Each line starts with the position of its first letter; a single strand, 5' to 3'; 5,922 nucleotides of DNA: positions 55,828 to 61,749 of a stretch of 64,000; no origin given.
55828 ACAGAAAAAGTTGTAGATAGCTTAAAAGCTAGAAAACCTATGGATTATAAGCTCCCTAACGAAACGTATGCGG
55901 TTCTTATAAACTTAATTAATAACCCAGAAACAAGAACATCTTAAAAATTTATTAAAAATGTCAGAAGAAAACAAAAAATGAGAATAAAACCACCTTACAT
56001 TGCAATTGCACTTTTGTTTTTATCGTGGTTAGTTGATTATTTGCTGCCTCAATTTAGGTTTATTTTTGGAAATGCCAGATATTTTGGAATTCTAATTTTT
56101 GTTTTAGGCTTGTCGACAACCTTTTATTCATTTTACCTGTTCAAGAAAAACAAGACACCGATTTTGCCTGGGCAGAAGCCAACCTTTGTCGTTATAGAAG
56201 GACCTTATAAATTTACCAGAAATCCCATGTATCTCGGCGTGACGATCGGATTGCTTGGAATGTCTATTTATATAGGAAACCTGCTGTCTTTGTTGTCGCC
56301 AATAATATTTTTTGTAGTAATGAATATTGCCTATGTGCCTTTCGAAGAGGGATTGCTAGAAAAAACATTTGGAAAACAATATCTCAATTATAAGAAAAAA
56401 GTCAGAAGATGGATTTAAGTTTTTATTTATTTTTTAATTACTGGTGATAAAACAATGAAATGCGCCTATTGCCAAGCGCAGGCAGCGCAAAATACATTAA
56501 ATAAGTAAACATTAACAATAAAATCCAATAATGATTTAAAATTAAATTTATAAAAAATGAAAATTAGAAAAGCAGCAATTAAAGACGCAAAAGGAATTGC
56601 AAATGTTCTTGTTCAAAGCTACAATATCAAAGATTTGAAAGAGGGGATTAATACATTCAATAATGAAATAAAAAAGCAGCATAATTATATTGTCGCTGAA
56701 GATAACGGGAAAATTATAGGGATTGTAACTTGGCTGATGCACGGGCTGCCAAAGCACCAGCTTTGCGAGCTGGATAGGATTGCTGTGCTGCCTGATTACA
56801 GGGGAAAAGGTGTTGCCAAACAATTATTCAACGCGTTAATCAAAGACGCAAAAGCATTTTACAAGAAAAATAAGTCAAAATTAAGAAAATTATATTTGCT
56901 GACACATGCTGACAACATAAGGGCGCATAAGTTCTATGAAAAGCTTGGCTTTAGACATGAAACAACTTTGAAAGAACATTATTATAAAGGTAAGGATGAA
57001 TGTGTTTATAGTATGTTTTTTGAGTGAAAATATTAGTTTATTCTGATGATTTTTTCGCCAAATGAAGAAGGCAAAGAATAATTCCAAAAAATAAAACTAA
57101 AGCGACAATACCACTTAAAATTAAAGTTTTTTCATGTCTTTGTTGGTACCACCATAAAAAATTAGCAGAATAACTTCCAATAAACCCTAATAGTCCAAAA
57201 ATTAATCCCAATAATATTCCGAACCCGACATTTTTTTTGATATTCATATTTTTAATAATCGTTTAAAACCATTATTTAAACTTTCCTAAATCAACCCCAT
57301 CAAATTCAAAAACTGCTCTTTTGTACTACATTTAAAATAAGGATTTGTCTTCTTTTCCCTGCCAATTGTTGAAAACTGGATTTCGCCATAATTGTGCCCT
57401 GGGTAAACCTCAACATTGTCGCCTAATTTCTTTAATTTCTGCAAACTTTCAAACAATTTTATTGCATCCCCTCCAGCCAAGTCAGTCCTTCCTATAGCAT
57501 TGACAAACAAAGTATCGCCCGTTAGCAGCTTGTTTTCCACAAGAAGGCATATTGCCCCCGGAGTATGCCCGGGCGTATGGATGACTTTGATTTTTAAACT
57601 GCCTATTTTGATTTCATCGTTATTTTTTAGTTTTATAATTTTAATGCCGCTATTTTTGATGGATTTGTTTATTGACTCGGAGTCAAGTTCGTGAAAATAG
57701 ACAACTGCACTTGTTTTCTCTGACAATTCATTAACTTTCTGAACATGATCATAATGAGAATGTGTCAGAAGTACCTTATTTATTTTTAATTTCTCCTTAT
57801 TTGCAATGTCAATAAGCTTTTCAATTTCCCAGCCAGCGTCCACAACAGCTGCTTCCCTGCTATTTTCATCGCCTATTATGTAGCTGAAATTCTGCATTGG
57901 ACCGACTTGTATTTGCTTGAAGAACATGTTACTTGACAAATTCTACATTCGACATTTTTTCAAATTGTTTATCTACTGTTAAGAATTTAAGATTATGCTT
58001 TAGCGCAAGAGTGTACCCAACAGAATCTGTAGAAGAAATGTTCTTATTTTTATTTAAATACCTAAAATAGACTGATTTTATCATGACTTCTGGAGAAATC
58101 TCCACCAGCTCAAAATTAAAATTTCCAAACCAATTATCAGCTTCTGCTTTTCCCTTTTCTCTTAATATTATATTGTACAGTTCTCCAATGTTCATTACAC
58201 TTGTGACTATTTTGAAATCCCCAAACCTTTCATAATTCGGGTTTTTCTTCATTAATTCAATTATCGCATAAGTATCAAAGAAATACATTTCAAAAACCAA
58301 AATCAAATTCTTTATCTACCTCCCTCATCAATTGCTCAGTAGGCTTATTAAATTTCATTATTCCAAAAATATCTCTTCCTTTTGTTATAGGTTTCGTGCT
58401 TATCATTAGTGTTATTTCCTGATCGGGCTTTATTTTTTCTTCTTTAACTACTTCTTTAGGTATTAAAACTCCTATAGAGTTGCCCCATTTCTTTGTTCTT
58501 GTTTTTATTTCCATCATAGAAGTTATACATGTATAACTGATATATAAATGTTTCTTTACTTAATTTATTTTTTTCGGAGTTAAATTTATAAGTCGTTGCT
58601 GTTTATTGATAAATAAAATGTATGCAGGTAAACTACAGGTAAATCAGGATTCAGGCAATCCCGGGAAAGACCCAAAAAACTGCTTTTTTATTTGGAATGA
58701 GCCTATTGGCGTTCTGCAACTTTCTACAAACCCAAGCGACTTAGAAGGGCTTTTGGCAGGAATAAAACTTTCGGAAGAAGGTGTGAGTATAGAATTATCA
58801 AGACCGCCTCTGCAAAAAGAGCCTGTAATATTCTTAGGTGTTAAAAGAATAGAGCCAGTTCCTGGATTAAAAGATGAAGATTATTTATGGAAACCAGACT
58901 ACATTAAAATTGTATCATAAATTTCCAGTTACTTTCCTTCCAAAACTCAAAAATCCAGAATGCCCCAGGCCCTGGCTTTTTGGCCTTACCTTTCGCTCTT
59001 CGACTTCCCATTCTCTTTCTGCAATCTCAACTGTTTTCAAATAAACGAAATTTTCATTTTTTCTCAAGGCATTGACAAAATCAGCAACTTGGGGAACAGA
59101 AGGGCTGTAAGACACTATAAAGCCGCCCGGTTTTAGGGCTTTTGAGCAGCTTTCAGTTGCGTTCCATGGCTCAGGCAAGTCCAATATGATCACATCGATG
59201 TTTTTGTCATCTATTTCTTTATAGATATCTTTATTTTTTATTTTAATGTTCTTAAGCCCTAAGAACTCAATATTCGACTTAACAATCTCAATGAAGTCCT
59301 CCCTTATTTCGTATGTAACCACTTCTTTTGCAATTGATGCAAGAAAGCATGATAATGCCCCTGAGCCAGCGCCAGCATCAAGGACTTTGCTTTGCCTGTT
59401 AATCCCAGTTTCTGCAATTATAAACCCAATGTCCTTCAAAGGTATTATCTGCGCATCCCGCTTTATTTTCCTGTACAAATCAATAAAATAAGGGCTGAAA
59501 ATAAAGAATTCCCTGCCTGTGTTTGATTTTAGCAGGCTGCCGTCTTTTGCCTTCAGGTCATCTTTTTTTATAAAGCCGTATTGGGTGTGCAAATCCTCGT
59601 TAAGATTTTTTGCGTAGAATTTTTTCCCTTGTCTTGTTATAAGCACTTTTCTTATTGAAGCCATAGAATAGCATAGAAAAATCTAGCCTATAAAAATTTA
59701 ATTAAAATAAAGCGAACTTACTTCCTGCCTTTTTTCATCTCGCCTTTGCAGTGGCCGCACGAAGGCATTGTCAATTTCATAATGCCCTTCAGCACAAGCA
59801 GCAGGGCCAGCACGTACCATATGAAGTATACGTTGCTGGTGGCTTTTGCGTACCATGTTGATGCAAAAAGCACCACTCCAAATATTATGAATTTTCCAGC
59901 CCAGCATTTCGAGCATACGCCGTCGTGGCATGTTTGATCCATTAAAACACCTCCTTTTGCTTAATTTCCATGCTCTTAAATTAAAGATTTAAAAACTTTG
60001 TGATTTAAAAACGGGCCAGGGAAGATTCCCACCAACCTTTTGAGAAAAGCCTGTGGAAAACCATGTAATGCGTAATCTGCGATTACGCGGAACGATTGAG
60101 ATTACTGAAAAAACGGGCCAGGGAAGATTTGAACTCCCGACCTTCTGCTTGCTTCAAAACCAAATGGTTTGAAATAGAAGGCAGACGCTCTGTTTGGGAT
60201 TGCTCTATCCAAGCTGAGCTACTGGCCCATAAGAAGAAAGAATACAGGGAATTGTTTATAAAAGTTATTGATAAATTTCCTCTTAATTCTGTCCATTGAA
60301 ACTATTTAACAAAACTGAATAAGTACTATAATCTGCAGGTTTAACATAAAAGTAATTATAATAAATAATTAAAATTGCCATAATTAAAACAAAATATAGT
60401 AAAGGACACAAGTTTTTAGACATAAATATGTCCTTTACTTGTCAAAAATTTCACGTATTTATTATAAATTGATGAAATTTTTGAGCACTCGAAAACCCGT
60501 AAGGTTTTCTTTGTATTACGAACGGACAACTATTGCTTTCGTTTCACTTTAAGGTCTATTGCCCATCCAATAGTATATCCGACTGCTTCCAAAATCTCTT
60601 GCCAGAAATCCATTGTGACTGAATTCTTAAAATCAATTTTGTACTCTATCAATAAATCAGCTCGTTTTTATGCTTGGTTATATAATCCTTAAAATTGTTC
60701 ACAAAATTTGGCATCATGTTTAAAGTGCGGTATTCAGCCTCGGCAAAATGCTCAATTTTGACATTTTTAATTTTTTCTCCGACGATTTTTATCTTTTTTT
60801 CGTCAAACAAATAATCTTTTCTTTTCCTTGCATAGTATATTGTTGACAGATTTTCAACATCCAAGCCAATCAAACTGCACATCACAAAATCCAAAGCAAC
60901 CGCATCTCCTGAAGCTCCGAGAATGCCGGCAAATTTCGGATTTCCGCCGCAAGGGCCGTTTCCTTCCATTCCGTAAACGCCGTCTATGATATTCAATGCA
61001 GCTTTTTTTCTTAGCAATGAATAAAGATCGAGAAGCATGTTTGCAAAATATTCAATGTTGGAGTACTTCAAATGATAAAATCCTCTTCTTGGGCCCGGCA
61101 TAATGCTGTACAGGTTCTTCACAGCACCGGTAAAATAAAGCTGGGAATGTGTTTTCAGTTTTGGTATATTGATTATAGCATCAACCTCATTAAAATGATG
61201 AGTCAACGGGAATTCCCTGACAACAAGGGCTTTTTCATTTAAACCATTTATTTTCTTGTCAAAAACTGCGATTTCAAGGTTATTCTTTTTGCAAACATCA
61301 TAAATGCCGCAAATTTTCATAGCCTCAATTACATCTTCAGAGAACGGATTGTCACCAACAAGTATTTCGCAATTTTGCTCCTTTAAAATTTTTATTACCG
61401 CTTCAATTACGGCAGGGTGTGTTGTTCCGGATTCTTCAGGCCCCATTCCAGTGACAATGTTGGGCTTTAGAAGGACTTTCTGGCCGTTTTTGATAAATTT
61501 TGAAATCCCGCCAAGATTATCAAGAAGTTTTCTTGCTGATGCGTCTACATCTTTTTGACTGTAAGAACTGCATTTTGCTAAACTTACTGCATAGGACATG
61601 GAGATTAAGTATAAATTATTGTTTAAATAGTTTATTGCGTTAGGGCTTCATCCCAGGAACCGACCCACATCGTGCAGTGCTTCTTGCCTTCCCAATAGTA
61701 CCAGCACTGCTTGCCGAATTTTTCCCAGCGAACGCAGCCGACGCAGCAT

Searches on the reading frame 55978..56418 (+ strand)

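Call 87: search_protein_families(library=pfam, proteins=[window:55978-56418:+], max_evalue=0.001)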
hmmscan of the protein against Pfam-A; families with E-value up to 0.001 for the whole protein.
window:55978-56418:+ (146 aa): 1 family
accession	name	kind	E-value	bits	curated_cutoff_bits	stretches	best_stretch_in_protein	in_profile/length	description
PF04191.18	PEMT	-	1.2e-15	58.3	25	1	35-134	4-105/105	Phospholipid methyltransferase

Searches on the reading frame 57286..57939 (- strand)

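Call 89: search_protein_families(library=pfam, proteins=[window:57286-57939:-], max_evalue=0.01)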
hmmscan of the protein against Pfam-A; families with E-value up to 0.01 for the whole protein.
window:57286-57939:- (217 aa): 2 families
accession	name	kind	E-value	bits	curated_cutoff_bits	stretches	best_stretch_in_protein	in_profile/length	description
PF00753.33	Lactamase_B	-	1.4e-24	87.6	22.7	1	13-182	2-196/196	Metallo-beta-lactamase superfamily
PF12706.13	Lactamase_B_2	-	1.8e-07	31.4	27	1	33-126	5-114/200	Beta-lactamase superfamily domain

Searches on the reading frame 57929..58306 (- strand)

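Call 89: search_protein_families(library=pfam, proteins=[window:57929-58306:-], max_evalue=0.01)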
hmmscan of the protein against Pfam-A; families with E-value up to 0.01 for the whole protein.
window:57929-58306:- (125 aa): 1 family
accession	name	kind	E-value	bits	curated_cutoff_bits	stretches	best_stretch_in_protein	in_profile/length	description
PF01850.27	PIN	-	7.7e-09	36.6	23.6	1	8-119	1-118/120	PIN domain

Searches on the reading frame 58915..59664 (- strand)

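Call 87: search_protein_families(library=pfam, proteins=[window:58915-59664:-], max_evalue=0.001)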
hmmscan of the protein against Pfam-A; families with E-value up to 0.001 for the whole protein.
window:58915-59664:- (249 aa): 13 families
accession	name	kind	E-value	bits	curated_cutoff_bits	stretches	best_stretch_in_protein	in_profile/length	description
PF08704.16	GCD14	-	2.6e-22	80.2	26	1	70-229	20-187/247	tRNA methyltransferase complex GCD14 subunit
PF13847.12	Methyltransf_31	-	4.4e-13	49.6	27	1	89-212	2-132/145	Methyltransferase domain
PF00398.26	RrnaAD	-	2.6e-10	40.3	24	1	82-149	22-87/263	Ribosomal RNA adenine dimethylase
PF05175.20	MTS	-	1.3e-08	35.1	23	1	90-161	31-104/170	Methyltransferase small domain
PF13649.12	Methyltransf_25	-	5.5e-08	33.8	27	1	94-181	1-97/97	Methyltransferase domain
PF08241.18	Methyltransf_11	-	8.4e-08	33.2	21.2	1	95-184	1-94/95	Methyltransferase domain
PF01189.24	Methyltr_RsmB-F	-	8e-06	26.1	27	1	91-164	9-88/199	16S rRNA methyltransferase RsmB/F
PF03602.21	Cons_hypoth95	-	1.5e-05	25.2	24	1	90-182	41-147/182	Conserved hypothetical protein 95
PF02390.23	Methyltransf_4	-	2.4e-05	24.3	24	1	91-169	2-86/173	Putative methyltransferase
PF01135.25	PCMT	-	4.7e-05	23.7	20.3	1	60-182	43-168/210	Protein-L-isoaspartate(D-aspartate) O-methyltransferase (PCMT)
PF03848.20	TehB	-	6.2e-05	22.9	20.4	1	88-160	28-100/193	Tellurite resistance protein TehB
PF06325.19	PrmA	-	6.3e-05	23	22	1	86-184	157-257/296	Ribosomal protein L11 methyltransferase (PrmA)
PF08242.18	Methyltransf_12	-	0.00028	22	30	1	95-183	1-98/98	Methyltransferase domain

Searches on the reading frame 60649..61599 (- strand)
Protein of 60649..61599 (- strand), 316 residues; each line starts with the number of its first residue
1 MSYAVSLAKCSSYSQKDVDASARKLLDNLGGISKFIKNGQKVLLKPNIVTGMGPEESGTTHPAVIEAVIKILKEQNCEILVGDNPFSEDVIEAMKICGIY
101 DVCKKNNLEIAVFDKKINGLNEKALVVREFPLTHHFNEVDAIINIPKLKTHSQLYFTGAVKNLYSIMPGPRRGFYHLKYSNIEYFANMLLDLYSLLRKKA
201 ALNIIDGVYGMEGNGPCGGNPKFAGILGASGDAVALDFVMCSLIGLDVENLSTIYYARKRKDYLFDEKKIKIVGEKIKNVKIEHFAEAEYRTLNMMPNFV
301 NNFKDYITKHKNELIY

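Call 53: search_protein_families(library=pfam, proteins=[window:60649-61599:-], max_evalue=0.001)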
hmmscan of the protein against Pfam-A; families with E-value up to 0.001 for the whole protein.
window:60649-61599:- (316 aa): 1 family
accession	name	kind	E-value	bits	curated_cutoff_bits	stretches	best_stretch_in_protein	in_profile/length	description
PF04015.17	DUF362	-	5e-50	170.8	24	1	42-241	1-199/200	Domain of unknown function (DUF362)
